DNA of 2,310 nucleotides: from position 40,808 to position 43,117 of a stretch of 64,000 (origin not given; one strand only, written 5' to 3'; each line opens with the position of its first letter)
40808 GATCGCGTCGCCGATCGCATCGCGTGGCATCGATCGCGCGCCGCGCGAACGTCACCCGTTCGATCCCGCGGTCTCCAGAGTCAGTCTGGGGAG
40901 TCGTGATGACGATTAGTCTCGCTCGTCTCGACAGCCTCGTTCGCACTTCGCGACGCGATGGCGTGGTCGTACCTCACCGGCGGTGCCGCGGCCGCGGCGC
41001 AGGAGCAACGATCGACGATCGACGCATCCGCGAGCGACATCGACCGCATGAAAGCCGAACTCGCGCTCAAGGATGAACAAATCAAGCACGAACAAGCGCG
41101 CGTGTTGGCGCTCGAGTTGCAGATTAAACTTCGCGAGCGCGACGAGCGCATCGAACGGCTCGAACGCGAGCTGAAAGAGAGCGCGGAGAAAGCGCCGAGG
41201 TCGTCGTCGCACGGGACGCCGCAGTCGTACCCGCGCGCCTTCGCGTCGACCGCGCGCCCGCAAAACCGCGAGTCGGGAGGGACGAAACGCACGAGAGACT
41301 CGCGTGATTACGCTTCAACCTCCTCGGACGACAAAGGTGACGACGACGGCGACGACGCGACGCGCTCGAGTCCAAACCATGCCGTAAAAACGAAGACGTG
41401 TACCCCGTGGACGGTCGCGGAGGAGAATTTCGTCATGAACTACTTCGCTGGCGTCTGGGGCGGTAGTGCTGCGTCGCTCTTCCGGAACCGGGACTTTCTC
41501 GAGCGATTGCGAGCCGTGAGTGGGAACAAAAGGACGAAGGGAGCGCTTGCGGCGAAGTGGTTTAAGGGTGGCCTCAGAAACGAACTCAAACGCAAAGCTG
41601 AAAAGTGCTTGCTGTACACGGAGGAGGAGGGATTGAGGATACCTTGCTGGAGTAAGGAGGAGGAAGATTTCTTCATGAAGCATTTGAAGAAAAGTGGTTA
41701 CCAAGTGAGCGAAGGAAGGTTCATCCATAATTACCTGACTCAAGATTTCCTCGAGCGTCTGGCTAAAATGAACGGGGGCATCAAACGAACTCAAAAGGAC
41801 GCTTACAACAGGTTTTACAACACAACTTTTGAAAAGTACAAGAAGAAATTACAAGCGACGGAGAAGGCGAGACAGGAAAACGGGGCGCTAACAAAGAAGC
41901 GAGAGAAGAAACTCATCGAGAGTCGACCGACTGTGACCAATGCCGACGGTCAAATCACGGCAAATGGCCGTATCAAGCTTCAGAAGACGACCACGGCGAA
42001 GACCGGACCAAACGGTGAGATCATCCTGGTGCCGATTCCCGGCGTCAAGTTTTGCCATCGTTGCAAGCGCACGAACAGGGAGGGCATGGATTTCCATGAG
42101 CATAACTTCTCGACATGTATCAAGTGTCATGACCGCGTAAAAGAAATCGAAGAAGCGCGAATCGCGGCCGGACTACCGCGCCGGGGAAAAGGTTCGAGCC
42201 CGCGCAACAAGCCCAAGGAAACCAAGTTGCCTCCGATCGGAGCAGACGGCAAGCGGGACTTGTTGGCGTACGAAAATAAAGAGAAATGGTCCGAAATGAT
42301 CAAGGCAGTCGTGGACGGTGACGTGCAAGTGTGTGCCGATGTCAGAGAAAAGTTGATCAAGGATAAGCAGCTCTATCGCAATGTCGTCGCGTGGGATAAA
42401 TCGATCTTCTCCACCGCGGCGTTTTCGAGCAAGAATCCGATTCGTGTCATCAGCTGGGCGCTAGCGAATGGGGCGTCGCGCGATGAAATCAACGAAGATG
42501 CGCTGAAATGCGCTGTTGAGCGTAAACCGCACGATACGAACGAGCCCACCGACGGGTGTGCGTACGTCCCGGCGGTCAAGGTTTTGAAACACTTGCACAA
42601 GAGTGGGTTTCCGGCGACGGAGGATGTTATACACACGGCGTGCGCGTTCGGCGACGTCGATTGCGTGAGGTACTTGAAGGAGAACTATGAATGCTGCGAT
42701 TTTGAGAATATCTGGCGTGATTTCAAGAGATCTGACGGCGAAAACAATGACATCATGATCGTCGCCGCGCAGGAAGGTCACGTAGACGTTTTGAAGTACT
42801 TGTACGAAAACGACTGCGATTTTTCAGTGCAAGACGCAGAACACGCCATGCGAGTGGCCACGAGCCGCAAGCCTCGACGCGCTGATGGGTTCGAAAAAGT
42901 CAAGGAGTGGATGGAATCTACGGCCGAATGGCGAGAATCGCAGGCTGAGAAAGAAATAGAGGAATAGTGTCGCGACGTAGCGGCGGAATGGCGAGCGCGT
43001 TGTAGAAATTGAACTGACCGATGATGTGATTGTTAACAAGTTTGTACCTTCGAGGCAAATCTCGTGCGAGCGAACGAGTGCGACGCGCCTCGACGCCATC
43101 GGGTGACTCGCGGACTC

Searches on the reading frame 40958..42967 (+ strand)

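Call 55: search_protein_families(library=pfam, proteins=[window:40958-42967:+], max_evalue=0.00001)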
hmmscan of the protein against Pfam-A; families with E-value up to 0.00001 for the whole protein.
window:40958-42967:+ (669 aa): 2 families
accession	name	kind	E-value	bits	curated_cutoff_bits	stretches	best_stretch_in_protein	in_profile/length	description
PF12796.13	Ank_2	-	1.4e-09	38.8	27.3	1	541-626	11-90/90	Ankyrin repeats (3 copies)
PF13637.12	Ank_4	-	4.3e-08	33.7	22.7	0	602-628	3-31/50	Ankyrin repeats (many copies)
